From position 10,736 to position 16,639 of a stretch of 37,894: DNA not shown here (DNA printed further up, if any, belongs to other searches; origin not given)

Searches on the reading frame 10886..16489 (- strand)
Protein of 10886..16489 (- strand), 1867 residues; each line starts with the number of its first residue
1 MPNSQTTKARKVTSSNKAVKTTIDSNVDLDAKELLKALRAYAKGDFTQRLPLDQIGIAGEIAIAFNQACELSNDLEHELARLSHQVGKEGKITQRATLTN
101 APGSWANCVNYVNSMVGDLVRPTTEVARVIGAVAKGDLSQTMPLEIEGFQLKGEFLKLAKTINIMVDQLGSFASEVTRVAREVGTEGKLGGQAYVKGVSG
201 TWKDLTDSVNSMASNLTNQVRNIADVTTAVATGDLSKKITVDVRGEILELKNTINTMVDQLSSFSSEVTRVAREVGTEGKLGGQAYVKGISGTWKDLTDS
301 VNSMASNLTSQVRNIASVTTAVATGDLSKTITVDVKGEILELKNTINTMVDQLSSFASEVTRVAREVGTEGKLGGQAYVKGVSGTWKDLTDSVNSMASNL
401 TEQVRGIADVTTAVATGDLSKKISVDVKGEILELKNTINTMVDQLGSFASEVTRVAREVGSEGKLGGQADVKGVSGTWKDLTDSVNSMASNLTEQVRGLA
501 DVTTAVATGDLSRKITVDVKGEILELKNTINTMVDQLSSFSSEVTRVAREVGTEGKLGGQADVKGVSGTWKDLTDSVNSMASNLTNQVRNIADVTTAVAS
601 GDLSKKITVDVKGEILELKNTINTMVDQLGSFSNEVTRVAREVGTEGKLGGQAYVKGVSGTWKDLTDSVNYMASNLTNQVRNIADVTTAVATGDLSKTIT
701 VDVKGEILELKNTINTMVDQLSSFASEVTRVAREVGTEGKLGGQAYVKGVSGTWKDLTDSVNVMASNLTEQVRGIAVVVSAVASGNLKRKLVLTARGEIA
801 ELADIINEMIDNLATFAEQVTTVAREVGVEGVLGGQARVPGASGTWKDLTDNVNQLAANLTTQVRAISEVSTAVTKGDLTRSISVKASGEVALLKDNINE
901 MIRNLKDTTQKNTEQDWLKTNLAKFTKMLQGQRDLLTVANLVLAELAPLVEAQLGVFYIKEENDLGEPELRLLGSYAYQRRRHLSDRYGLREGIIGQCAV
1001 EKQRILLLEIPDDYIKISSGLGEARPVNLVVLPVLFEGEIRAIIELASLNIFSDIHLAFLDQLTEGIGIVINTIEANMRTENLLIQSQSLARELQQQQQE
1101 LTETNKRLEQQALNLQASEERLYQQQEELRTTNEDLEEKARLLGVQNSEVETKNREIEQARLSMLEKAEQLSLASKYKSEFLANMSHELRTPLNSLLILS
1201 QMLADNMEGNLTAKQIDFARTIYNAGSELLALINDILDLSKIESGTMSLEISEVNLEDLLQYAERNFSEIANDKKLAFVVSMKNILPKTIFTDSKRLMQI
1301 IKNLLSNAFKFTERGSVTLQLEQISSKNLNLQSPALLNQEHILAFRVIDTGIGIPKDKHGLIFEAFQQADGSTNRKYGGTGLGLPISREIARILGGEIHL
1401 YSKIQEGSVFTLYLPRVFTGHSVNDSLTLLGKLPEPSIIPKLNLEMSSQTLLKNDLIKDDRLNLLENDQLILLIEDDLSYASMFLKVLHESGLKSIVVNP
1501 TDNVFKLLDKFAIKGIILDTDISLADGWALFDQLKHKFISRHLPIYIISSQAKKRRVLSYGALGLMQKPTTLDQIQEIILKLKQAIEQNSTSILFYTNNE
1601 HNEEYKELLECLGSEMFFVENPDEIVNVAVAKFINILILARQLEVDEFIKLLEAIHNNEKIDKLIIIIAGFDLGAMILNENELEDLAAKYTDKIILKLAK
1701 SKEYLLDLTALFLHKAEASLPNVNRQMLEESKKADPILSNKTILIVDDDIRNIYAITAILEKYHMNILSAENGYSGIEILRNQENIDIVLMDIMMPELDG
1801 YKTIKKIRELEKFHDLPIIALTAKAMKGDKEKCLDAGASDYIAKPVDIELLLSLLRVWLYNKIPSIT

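Call 73: search_protein_families(library=pfam, proteins=[window:10886-16489:-], max_evalue=0.001)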
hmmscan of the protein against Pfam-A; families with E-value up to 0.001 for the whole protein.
window:10886-16489:- (1867 aa): 13 families
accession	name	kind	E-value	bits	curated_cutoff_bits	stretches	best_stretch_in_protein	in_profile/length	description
PF00672.30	HAMP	-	9.1e-84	276.1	25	9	580-629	2-51/53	HAMP domain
PF18947.5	HAMP_2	-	3.7e-79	261.1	24.3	9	567-628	3-64/67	HAMP domain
PF00072.30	Response_reg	-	6.9e-37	126.5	30.2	2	1743-1855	1-110/111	Response regulator receiver domain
PF02518.31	HATPase_c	-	5.3e-26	91.7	26.4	1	1293-1416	2-109/111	Histidine kinase-, DNA gyrase B-, and HSP90-like ATPase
PF00512.31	HisKA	-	6e-18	65.1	26.9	1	1178-1245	2-66/66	His Kinase A (phospho-acceptor) domain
PF13185.12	GAF_2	-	2.4e-14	54.1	28.6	1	933-1071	2-135/136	GAF domain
PF12116.14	SpoIIID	-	2.8e-12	47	27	0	199-227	34-62/82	Stage III sporulation protein D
PF19493.4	Trypco1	-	3.6e-05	24.7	24.6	0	820-873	13-61/98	Trypsin-co-occurring domain 1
PF03564.21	DUF1759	-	4e-05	24.1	25.4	0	604-647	70-113/148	Protein of unknown function (DUF1759)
PF01590.32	GAF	-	4.9e-05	24.3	22.4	1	934-1070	1-132/133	GAF domain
PF01418.23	HTH_6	-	5.2e-05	23.6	28.3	0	159-187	34-62/77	Helix-turn-helix domain, rpiR family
PF22939.2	GPIID_WHD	-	0.00012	22.9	27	0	316-355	21-60/90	GPI inositol-deacylase, winged helix domain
PF20117.4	DUF6507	-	0.00074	20.5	25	0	340-421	16-98/120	Family of unknown function (DUF6507)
